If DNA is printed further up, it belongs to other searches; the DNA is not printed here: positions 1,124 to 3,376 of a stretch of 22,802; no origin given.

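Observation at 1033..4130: Tightly coupled three-gene operon built around a MORC/Hsp90-type GHKL ATPase: candidate uncharacterised conflict/defence system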

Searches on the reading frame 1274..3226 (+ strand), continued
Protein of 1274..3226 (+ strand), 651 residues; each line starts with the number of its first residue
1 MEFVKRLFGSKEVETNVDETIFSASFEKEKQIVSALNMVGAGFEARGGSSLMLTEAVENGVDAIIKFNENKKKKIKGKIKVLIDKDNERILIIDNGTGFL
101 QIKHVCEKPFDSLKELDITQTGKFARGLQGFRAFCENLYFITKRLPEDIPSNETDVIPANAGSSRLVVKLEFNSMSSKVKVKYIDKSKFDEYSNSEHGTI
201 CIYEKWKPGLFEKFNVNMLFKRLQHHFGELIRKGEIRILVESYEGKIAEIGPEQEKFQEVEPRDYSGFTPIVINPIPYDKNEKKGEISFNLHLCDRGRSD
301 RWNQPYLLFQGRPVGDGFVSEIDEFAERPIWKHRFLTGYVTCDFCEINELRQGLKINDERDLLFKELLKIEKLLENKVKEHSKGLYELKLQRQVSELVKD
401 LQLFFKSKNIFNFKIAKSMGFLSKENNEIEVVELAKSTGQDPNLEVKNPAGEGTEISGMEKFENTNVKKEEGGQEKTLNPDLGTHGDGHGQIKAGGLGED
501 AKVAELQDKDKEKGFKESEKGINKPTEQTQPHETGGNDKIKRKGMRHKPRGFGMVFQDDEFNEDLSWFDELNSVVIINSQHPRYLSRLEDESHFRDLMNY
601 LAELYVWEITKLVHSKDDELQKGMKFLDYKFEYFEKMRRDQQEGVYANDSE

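Call 44: find_related_loci(query=A1, collection=metagenome_contigs, flank=10000)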
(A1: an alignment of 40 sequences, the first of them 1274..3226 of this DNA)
Query A1 (651 aa) in metagenome_contigs; peptide patterns used: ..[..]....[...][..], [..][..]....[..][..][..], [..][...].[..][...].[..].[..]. (x = any residue, [..] = any of these).
532 stretches matched a pattern; 62 encode a relative of the query (tblastn E <= 1e-3); 61 distinct loci.
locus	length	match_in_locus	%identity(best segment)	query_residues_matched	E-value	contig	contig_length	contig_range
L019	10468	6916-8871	84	1-651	0e+0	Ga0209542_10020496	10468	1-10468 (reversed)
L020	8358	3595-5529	69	3-651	0e+0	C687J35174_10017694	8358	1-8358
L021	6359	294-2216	64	2-645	0e+0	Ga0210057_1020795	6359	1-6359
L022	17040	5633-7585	89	1-651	0e+0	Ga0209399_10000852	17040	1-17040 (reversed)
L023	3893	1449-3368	61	4-643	0e+0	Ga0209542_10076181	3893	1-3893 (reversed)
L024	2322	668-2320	62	1-549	0e+0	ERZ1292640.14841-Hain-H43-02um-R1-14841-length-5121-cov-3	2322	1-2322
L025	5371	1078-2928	51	14-636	0e+0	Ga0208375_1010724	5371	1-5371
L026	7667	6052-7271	75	1-414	0e+0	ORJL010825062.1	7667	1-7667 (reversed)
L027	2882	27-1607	45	87-634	2e-154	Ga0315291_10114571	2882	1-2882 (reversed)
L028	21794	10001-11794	42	31-635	4e-143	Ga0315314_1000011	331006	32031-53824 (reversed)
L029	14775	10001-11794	43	31-635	3e-140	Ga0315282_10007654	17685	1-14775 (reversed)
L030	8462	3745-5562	42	31-641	7e-139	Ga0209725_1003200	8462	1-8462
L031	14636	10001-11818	41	31-641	1e-138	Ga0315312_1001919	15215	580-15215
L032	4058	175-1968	42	31-635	1e-141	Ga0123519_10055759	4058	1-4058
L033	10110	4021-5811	42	31-635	2e-137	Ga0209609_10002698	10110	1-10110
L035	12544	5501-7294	41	31-635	3e-134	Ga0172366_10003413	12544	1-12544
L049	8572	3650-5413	30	16-635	5e-84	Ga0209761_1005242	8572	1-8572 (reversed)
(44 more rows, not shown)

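Call 54: search_protein_families(library=pfam, proteins=[L004:6231-7193:+, L012:3992-4810:+, L022:4999-5619:+, L022:3525-4778:-, L022:8713-10932:-, L022:11699-12949:+, L022:12993-15608:-, L049:6358-8277:-, L004:5116-6231:+, L019:1747-2892:+], max_evalue=0.01)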
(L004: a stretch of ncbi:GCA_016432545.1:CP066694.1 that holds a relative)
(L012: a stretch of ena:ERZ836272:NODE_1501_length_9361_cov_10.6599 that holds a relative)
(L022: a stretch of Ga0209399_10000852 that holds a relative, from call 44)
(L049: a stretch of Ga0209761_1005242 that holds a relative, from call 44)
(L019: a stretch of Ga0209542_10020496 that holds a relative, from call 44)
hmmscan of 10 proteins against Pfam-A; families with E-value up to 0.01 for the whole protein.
L004:6231-7193:+ (321 aa): 0 families

L012:3992-4810:+ (273 aa): 1 family
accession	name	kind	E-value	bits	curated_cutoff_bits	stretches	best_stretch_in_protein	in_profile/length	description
PF12705.13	PDDEXK_1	-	0.00019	21.9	22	1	103-210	68-175/247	PD-(D/E)XK nuclease superfamily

L022:4999-5619:+ (207 aa): 0 families

L022:3525-4778:- (417 aa): 5 families
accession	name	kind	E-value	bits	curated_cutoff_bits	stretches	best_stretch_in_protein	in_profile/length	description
PF13304.12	AAA_21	-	2.2e-35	123.6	27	1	52-359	2-304/304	AAA domain, putative AbiEii toxin, Type IV TA system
PF13175.12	AAA_15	-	1.4e-07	31.9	32.1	1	6-357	1-373/374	AAA ATPase domain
PF13476.12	AAA_23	-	1.3e-05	26.4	27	1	11-239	3-177/201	AAA domain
PF02463.25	SMC_N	-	0.0012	18.8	40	0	50-72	25-47/220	RecF/RecN/SMC N terminal domain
PF13401.12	AAA_22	-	0.004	17.9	27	0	277-354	48-124/130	AAA domain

L022:8713-10932:- (739 aa): 9 families
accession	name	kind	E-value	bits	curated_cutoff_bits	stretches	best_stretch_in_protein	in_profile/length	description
PF02732.21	ERCC4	-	6.4e-26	91.4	24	1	532-650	2-138/140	ERCC4 domain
PF00270.35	DEAD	-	3.5e-23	82.6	26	1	11-170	4-166/167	DEAD/DEAH box helicase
PF00271.37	Helicase_C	-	2.7e-22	79.5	23.5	1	352-463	5-108/110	Helicase conserved C-terminal domain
PF04851.21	ResIII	-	3.7e-20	72.9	22.5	1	5-164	2-162/164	Type III restriction enzyme, res subunit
PF21210.2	RNA_helicase_helical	-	4.5e-19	69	27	1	224-330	4-107/108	Putative ATP-dependent RNA helicase, helical bundle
PF14520.12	HHH_5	-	7.7e-07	29.9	27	1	684-731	5-53/57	Helix-hairpin-helix domain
PF12826.13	HHH_2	-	1.2e-06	29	27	1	692-730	14-52/64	Helix-hairpin-helix motif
PF22590.2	Cas3-like_C_2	-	0.00011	22.8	27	1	375-465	15-105/106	CRISPR-associated nuclease/helicase Cas3, C-terminal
PF18766.7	SWI2_SNF2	-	0.00049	20.3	26.7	1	19-184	17-172/221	SWI2/SNF2 ATPase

L022:11699-12949:+ (417 aa): 3 families
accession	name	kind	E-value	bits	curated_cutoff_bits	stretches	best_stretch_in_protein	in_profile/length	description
PF00208.27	ELFV_dehydrog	-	4.2e-73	246.4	23.4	1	181-414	2-241/241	Glutamate/Leucine/Phenylalanine/Valine dehydrogenase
PF02812.23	ELFV_dehydrog_N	-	7.9e-56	187.7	25.3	1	34-162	1-129/129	Glu/Leu/Phe/Val dehydrogenase, dimerisation domain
PF02826.25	2-Hacid_dh_C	-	0.0014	18.5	25.1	1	210-246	34-70/178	D-isomer specific 2-hydroxyacid dehydrogenase, NAD binding domain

L022:12993-15608:- (871 aa): 0 families

L049:6358-8277:- (639 aa): 3 families
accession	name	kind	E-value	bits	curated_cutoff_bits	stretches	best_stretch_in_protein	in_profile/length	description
PF00145.23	DNA_methylase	-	1e-61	209.6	22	1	240-617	1-322/324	C-5 cytosine-specific DNA methylase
PF00730.31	HhH-GPD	-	1e-09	39.1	26.2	1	46-184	3-102/108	HhH-GPD superfamily base excision DNA repair protein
PF09445.16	Methyltransf_15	-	0.00039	20.5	22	1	242-324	4-85/165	RNA cap guanine-N2 methyltransferase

L004:5116-6231:+ (372 aa): 5 families
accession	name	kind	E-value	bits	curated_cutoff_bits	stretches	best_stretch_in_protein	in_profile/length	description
PF10923.14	BrxC_BrxD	-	3.3e-08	33.3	22.2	1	144-265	195-326/414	BREX system ATP-binding protein BrxC/D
PF13401.12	AAA_22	-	2.2e-06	28.4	27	1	47-233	9-124/130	AAA domain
PF13191.12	AAA_16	-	6.6e-06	27.2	32.6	1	20-223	2-160/167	AAA ATPase domain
PF01637.24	ATPase_2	-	0.0004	20.7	33.2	1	34-220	11-141/225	ATPase domain predominantly from Archaea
PF13479.12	AAA_24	-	0.0068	16.7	27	0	44-86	3-38/195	AAA domain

L019:1747-2892:+ (382 aa): 0 families

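Call 59: find_related_loci(query=A1, collection=viral_contigs, flank=10000)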
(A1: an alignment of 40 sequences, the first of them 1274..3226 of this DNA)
Query A1 (651 aa) in viral_contigs; peptide patterns used: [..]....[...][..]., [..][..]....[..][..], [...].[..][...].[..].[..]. (x = any residue, [..] = any of these).
131 stretches matched a pattern, but none encodes a relative of the query by tblastn (E <= 1e-3).

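Call 62: search_dna_similar(query=window:1274-3226:+, collection=plasmids, mode=protein, max_evalue=0.001)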
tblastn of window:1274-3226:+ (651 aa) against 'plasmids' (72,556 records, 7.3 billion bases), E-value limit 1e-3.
No match.

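Call 63: search_dna_similar(query=window:1274-3226:+, collection=phages, mode=protein, max_evalue=0.001)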
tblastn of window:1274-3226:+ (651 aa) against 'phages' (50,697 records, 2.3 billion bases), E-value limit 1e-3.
No match.

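Call 76: search_protein_families(library=phrogs, proteins=[window:1274-3226:+, L004:6231-7193:+, L012:3992-4810:+, L022:4999-5619:+], max_evalue=0.01)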
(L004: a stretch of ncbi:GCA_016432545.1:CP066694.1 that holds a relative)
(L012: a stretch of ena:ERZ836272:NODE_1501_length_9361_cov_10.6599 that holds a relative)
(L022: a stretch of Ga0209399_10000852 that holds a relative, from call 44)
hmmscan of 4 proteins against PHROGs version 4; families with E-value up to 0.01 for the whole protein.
window:1274-3226:+ (651 aa): 0 families

L004:6231-7193:+ (321 aa): 0 families

L012:3992-4810:+ (273 aa): 1 family
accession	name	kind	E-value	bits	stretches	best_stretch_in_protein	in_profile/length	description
phrog_298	-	DNA, RNA and nucleotide metabolism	7.7e-58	197.1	1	42-261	41-267/293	exonuclease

L022:4999-5619:+ (207 aa): 0 families

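Call 81: find_encoding_contigs(protein=P0006, flank=8000, max_places=1)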
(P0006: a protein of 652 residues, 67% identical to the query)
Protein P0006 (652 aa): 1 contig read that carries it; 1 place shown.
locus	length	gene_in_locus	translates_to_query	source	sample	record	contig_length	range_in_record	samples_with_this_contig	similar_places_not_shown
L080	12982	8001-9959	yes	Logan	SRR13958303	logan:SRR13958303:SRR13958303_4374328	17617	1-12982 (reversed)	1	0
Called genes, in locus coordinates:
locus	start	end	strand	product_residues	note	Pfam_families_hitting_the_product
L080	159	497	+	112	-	PF23458:DUF7130 (weak), PF21349:RUBY_RBDX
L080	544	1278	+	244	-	PF00970:FAD_binding_6 (weak), PF08022:FAD_binding_8, PF08030:NAD_binding_6 (weak), PF00175:NAD_binding_1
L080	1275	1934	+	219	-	PF00730:HhH-GPD, PF00633:HHH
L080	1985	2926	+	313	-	-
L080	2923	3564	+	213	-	PF22175:Ogg-HhH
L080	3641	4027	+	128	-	-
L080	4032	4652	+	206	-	-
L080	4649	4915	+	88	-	-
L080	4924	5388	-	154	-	PF23477:zf_Tbcl_2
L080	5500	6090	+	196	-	-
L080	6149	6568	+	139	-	-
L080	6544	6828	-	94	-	PF01541:GIY-YIG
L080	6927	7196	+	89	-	-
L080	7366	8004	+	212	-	-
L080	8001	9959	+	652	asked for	-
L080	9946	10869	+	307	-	-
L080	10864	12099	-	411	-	PF00145:DNA_methylase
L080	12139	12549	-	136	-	PF03852:Vsr, PF18741:MTES_1575 (faint)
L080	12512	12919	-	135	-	-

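Call 82: find_encoding_contigs(protein=P0023, flank=8000, max_places=1)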
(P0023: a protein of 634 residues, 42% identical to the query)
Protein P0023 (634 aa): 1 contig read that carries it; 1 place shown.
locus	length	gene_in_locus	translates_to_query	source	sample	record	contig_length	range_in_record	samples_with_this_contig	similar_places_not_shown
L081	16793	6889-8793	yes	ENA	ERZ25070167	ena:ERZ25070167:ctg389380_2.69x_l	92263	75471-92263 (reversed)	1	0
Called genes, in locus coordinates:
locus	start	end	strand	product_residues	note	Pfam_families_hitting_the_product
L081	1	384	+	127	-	?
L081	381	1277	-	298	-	PF00294:PfkB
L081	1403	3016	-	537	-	PF01323:DSBA, PF13098:Thioredoxin_2 (faint), PF13462:Thioredoxin_4, PF01323:DSBA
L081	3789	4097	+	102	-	PF13683:rve_3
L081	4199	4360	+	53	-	-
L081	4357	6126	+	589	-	PF04675:DNA_ligase_A_N, PF01068:DNA_ligase_A_M, PF04679:DNA_ligase_A_C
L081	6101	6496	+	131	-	PF01641:SelR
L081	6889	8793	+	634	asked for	-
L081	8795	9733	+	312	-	-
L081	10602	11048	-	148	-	PF01710:HTH_Tnp_IS630 (weak)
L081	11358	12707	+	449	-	-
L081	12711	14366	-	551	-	PF06418:CTP_synth_N, PF01656:CbiA (faint), PF00117:GATase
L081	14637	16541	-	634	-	PF02384:N6_Mtase, PF01170:UPF0020 (faint), PF20473:MmeI_Mtase, PF07669:Eco57I, PF12950:TaqI_C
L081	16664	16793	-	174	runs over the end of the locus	PF13588:HSDR_N_2, PF04313:HSDR_N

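Call 84: search_protein_families(library=pfam, proteins=[L080:7366-8001:+, L019:5819-6103:+, L019:6098-6511:-, L022:2894-3523:-, L081:11358-12704:+, L020:924-1850:-], max_evalue=0.01)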
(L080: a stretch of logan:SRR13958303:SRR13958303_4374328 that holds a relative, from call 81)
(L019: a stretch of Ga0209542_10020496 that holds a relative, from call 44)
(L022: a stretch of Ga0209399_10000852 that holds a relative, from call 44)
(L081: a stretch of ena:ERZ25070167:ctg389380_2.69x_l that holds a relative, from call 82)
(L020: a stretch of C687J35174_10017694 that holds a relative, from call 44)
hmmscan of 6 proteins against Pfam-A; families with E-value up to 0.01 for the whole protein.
L080:7366-8001:+ (212 aa): 0 families

L019:5819-6103:+ (95 aa): 2 families
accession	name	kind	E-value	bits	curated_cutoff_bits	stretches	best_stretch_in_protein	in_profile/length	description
PF17723.7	RHH_8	-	4e-05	24.1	25.4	1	9-66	4-59/119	Ribbon-Helix-Helix transcriptional regulator family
PF01402.27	RHH_1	-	0.00017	21.8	20.5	1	11-47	2-37/39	Ribbon-helix-helix protein, copG family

L019:6098-6511:- (137 aa): 2 families
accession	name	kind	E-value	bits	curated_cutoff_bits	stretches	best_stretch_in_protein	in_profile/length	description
PF01850.27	PIN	-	5e-11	43.7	23.6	1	5-125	1-118/120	PIN domain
PF16289.11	PIN_12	-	8.8e-05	23.4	32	1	6-105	2-100/172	PIN domain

L022:2894-3523:- (209 aa): 1 family
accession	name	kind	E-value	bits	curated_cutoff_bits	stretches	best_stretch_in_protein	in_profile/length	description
PF13707.11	RloB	-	2.1e-41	142.7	31.5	1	20-197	2-195/195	RloB-like protein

L081:11358-12704:+ (449 aa): 1 family
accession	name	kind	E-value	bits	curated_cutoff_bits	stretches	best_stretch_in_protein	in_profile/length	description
PF10633.15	NPCBM_assoc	-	0.00075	20.1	24.4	0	277-346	4-75/78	NPCBM-associated, NEW3 domain of alpha-galactosidase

L020:924-1850:- (308 aa): 9 families
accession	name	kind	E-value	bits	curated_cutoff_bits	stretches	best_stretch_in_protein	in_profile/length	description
PF00382.24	TFIIB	-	2.7e-46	155.9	23.6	2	206-291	6-91/92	Transcription factor TFIIB repeat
PF08271.17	Zn_Ribbon_TF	-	5e-15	55.2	29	1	7-48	2-43/43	TFIIB zinc-binding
PF04545.22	Sigma70_r4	-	9.1e-06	25.5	24.1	1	263-293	18-48/50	Sigma-70, region 4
PF03966.22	Trm112p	-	0.00017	21.9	22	1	7-33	9-34/40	Trm112p-like protein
PF21886.1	BRF2-like_C_cyclin_rpt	-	0.0019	18.8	27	0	227-291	35-100/138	BRF2-like, C-terminal cyclin repeat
PF14354.12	Lar_restr_allev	-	0.0033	18.1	28.6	1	5-36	3-34/58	Restriction alleviation protein Lar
PF01381.28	HTH_3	-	0.0037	17.7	23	0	262-284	6-28/55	Helix-turn-helix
PF13404.12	HTH_AsnC-type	-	0.0038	17.5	27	0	258-289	10-41/42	AsnC-type helix-turn-helix domain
PF02984.24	Cyclin_C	-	0.0086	16.5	22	0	225-299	22-96/119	Cyclin, C-terminal domain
